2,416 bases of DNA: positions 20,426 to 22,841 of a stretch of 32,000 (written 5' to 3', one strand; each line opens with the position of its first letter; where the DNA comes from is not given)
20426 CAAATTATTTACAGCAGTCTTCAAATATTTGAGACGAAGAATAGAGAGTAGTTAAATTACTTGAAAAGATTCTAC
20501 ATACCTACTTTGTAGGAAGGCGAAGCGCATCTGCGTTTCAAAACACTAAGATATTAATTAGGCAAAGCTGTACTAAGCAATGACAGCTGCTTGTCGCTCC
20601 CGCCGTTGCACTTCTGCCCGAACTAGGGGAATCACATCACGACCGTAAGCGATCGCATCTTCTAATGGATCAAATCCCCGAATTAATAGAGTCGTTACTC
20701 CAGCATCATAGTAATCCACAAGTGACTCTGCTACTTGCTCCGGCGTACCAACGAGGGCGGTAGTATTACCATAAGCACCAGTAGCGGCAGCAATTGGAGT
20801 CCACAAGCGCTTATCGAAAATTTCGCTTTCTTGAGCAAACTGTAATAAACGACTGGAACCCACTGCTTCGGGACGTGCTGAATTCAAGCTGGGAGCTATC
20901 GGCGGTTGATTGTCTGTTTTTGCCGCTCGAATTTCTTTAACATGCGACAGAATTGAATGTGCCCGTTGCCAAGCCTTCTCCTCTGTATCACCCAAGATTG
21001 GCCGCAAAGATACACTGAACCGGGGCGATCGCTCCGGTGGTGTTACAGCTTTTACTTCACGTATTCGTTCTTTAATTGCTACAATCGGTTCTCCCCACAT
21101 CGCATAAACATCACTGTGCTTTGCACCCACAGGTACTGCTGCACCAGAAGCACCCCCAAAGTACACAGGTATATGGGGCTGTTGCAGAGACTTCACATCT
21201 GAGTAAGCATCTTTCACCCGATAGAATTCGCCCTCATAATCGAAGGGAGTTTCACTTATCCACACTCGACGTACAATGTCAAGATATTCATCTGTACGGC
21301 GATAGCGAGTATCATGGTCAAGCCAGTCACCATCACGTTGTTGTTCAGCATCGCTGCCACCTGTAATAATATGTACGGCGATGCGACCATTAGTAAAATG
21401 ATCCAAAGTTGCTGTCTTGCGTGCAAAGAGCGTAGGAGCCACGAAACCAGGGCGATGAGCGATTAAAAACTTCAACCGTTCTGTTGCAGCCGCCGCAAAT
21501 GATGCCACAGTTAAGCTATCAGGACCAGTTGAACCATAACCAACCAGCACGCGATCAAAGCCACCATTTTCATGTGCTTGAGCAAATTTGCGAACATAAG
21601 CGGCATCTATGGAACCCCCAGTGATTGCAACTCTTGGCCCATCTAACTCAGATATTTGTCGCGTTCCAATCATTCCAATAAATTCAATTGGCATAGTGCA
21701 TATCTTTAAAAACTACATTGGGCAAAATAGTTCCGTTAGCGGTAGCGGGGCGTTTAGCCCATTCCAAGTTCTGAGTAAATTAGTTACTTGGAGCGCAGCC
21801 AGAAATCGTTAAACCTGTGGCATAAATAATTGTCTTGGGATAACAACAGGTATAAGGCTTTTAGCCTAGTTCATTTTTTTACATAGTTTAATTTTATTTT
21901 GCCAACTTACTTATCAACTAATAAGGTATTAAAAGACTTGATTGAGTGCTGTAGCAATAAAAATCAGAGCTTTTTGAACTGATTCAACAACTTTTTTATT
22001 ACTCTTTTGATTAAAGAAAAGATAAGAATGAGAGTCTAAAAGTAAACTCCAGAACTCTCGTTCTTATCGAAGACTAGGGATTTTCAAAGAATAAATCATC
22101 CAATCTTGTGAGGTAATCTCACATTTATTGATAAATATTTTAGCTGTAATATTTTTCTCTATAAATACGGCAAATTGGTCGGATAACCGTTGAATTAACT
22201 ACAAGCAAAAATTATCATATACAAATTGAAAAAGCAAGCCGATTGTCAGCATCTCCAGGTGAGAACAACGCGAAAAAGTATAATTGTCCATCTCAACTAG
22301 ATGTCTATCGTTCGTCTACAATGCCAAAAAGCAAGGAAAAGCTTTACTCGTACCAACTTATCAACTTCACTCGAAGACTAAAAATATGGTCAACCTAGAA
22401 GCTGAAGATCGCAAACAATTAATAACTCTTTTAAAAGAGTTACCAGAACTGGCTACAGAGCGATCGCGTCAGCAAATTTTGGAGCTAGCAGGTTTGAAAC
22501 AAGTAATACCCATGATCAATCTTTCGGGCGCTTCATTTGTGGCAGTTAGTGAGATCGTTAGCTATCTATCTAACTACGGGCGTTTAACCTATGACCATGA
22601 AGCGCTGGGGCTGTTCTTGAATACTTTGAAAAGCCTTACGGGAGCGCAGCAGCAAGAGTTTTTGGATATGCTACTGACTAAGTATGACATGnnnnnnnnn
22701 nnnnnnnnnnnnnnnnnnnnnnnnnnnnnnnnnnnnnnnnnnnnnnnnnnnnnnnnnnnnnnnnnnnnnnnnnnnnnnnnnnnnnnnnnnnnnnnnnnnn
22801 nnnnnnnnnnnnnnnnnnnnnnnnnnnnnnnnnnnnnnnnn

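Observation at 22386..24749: Candidate undescribed two-gene conflict cassette: shared N-terminal adaptor-like module on a trypsin-like protease and on an FGE-sulfatase-like protein, with no NTPase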

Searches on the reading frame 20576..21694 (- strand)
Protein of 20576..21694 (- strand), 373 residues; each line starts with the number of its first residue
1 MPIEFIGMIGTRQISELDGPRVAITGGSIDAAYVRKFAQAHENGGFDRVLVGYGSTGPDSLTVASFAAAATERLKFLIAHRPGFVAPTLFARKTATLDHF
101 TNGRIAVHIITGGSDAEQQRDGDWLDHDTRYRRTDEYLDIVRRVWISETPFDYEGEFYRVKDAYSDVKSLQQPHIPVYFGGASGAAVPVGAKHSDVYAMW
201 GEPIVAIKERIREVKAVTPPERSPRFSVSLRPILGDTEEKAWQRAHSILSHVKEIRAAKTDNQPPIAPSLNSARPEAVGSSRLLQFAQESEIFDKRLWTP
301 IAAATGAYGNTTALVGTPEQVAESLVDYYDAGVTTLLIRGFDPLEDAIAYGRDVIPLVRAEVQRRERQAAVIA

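Call 8: search_protein_families(library=pfam, proteins=[window:20576-21694:-], max_evalue=0.001)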
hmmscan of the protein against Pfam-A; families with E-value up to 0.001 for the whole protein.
window:20576-21694:- (373 aa): 1 family
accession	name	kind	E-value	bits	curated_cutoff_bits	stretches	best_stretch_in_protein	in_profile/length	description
PF00296.26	Bac_luciferase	-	7.4e-71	239.5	27.9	1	24-334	15-313/314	Luciferase-like monooxygenase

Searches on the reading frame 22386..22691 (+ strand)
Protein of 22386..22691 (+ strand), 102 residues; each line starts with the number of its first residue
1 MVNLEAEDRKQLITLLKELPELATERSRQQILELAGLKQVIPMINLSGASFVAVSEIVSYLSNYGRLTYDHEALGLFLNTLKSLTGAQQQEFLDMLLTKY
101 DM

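Call 84: predict_structure(alignment_id=A5)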
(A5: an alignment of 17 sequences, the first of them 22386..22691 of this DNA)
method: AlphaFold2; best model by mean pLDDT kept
length: 102 residues; sequences in the alignment: 17
mean_pLDDT: 93.2   pTM: 0.86
mean pLDDT of the five models: 93.2, 91.6, 81.9, 65.8, 62.0
residues with pLDDT >= 90: 89; 70-90: 13; 50-70: 0; < 50: 0
segments of 3 or more residues with pLDDT < 50: none
pLDDT, mean of each block of 10 residues (from residue 1): 93 94 95 95 93 95 86 94 92 95 90
secondary structure, 60 per line:
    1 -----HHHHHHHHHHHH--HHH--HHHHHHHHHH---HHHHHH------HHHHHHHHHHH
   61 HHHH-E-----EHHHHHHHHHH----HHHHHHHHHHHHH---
elements in order: H6-17 H25-34 H38-43 H50-64 H73-82 H87-99

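Call 87: fold_search(model_id=the predicted structure, library=pdb)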
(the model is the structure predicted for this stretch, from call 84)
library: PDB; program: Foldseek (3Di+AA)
matches with E <= 10: 35; with E <= 0.001: 0
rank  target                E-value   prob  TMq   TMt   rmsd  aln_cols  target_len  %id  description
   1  2d96_MODEL_1_A        3.4e-01  0.80  0.45  0.43   4.6        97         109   18  Solution structure of the Death domain of Nuclear factor NF-kappa-B p100 (released 2006-12-08)
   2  1wmg_A                8.5e-01  0.44  0.43  0.46   5.0       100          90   13  Crystal structure of the UNC5H2 death domain (released 2005-01-09)
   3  1y6i                  1.7e+00  0.13  0.30  0.17  10.0        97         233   20  Synechocystis GUN4 (released 2005-05-31)
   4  1wmg_E                2.9e+00  0.21  0.43  0.47   5.1        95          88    9  Crystal structure of the UNC5H2 death domain (released 2005-01-09)
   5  3e3r_A                2.9e+00  0.04  0.20  0.14  12.3       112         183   12  Crystal structure and biochemical characterization of recombinant human calcyphosine delineates a novel EF-hand-contai (released 2008-08-26)
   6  1wmg_C                3.1e+00  0.25  0.46  0.50   4.8        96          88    9  Crystal structure of the UNC5H2 death domain (released 2005-01-09)
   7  4xkc                  3.6e+00  0.08  0.30  0.17   8.0        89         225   18  Crystal Structure of GENOMES UNCOUPLED 4 (GUN4) in Complex with Magnesium Deuteroporphyrin IX (released 2015-05-20)
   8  4rhw_E                4.5e+00  0.15  0.45  0.47   6.3       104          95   18  Crystal structure of Apaf-1 CARD and caspase-9 CARD complex (released 2014-10-15)
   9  7jjq_D                4.5e+00  0.06  0.30  0.25   8.9       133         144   13  Human Hemoglobin in Complex with Nitrosoamphetamine (released 2020-11-11)
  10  7e2t                  4.8e+00  0.08  0.30  0.17   8.3        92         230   22  Synechocystis GUN4 in complex with phycocyanobilin (released 2021-08-25)
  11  8xqk_A                5.0e+00  0.21  0.53  0.57   4.1       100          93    9  The Crystal Structure of Apaf from Biortus. (released 2024-03-06)
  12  1yen_A                5.3e+00  0.06  0.28  0.23   9.1       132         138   14  T-To-T(High) quaternary transitions in human hemoglobin: betaP36A oxy (2MM IHP, 20% PEG) (10 test sets) (released 2005-01-11)
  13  1xye_A                5.6e+00  0.05  0.27  0.22   9.3       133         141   16  T-to-THigh Transitions in Human Hemoglobin: alpha Y42A deoxy low salt (released 2004-11-30)
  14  1xz5_A                5.9e+00  0.06  0.29  0.24   8.9       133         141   17  T-to-THigh Quaternary Transitions in Human Hemoglobin: alphaL91A deoxy low-salt (released 2004-12-07)
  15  7tvy_A                6.2e+00  0.08  0.36  0.28   6.2       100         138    7  Short form D7 protein from Culex quinquefasciatus (released 2022-05-25)
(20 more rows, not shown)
